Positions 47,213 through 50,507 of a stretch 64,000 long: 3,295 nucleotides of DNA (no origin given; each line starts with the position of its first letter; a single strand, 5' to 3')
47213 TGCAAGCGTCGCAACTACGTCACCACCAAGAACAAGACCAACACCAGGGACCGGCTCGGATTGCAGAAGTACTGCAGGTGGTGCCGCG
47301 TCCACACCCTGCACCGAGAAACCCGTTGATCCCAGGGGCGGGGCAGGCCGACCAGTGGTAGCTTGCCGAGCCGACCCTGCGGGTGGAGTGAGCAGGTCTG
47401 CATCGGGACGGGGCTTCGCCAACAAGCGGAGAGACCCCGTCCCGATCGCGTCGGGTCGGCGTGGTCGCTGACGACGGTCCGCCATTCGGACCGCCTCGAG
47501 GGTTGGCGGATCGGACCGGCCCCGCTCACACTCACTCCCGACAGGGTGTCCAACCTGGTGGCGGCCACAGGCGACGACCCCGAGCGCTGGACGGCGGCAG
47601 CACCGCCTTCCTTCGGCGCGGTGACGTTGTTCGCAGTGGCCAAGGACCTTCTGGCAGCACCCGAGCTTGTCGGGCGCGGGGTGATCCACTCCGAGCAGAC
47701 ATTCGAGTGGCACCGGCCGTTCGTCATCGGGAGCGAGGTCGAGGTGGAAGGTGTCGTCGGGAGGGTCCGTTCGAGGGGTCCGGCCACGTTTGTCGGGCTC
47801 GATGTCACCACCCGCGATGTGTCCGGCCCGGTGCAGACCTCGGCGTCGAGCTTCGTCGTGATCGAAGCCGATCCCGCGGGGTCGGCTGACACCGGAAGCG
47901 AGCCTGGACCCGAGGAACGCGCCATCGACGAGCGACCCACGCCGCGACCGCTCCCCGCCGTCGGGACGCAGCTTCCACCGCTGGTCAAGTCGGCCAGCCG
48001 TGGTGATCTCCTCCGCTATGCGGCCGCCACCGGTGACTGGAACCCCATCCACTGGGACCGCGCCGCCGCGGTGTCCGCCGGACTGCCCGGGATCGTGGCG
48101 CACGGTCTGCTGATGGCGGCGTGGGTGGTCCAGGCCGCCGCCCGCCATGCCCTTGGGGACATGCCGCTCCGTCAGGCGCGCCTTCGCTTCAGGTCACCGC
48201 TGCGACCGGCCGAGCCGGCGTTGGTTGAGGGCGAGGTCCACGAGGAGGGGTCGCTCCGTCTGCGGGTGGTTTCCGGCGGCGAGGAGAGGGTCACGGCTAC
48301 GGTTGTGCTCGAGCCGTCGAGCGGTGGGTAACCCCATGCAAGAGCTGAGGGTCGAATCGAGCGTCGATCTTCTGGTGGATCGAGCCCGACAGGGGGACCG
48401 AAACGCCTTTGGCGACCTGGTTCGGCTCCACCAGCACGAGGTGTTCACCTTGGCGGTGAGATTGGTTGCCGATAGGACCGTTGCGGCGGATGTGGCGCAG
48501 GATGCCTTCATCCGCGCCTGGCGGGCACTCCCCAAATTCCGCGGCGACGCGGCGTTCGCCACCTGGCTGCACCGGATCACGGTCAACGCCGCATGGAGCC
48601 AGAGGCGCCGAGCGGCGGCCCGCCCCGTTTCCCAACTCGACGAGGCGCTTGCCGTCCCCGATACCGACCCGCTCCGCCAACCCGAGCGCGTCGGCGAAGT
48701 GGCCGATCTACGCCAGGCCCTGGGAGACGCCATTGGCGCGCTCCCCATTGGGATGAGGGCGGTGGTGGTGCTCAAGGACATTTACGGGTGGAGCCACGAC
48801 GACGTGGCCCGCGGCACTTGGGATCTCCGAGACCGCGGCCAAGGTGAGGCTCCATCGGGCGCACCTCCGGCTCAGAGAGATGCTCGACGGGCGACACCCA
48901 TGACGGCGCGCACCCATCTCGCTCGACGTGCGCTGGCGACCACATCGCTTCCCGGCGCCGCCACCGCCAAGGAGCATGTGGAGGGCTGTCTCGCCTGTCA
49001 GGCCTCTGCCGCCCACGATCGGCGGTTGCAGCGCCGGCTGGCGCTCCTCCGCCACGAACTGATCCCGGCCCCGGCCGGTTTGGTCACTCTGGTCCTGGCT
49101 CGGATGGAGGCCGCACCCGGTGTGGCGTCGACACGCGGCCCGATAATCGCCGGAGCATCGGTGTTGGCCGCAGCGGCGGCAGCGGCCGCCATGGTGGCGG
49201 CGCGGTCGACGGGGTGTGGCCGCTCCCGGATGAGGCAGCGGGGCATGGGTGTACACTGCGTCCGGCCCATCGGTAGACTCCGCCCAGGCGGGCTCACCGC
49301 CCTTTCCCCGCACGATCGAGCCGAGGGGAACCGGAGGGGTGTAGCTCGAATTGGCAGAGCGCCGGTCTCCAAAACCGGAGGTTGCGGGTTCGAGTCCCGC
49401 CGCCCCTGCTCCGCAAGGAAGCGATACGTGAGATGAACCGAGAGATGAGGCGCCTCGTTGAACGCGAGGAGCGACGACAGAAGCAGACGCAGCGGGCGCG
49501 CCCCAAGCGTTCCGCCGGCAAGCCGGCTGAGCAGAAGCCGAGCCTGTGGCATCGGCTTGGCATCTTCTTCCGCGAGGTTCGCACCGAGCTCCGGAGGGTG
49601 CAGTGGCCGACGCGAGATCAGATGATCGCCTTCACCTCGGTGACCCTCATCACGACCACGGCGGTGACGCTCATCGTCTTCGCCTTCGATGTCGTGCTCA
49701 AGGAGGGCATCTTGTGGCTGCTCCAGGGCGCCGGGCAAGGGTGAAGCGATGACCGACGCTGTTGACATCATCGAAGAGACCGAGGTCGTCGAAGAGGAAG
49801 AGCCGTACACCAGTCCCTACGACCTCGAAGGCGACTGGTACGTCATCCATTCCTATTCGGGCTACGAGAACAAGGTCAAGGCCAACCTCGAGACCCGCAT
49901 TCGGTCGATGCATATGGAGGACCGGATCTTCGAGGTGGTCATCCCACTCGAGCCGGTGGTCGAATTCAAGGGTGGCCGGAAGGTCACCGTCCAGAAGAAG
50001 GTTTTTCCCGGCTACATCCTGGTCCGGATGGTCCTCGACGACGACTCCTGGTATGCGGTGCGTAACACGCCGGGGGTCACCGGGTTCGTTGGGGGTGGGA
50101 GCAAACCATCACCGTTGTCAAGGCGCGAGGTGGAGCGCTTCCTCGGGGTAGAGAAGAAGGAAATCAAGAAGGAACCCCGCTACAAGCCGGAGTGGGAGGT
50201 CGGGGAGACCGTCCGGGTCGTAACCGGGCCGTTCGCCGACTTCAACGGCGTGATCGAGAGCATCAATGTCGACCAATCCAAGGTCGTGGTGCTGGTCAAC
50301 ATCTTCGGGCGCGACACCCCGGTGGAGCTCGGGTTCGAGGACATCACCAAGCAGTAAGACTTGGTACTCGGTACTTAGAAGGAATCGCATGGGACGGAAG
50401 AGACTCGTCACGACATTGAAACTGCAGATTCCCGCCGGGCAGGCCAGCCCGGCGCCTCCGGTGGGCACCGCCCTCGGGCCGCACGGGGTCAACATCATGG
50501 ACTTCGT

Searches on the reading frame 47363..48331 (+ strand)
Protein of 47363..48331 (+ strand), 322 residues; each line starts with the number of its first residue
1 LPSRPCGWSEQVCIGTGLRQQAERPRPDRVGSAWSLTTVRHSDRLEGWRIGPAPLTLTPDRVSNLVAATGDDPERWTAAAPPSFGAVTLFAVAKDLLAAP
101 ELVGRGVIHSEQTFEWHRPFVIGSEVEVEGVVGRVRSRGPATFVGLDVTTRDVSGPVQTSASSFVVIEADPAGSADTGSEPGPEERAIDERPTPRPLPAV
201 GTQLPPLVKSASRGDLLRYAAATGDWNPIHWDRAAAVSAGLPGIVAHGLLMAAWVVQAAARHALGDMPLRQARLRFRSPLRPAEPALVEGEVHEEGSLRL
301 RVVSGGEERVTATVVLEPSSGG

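Call 57: search_protein_families(library=pfam, proteins=[window:47363-48331:+], max_evalue=0.001)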
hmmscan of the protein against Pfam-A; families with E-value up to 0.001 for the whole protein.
window:47363-48331:+ (322 aa): 2 families
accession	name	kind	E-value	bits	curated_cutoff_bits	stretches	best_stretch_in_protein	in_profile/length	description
PF01575.25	MaoC_dehydratas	-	4e-16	59.2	27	1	213-299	20-108/123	MaoC like domain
PF13452.11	FAS1_DH_region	-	8.3e-12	45.8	22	1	78-155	47-126/132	FAS1-like, dehydratase domain region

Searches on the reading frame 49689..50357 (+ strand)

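Call 57: search_protein_families(library=pfam, proteins=[window:49689-50357:+], max_evalue=0.001)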
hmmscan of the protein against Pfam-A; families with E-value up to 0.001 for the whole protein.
window:49689-50357:+ (222 aa): 2 families
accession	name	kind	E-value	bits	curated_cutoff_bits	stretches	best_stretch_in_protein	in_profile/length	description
PF02357.24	NusG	-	4.5e-31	107.7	22.2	1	49-151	2-92/93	Transcription termination factor nusG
PF00467.35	KOW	-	2.5e-07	30.7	22.3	1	171-201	1-31/32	KOW motif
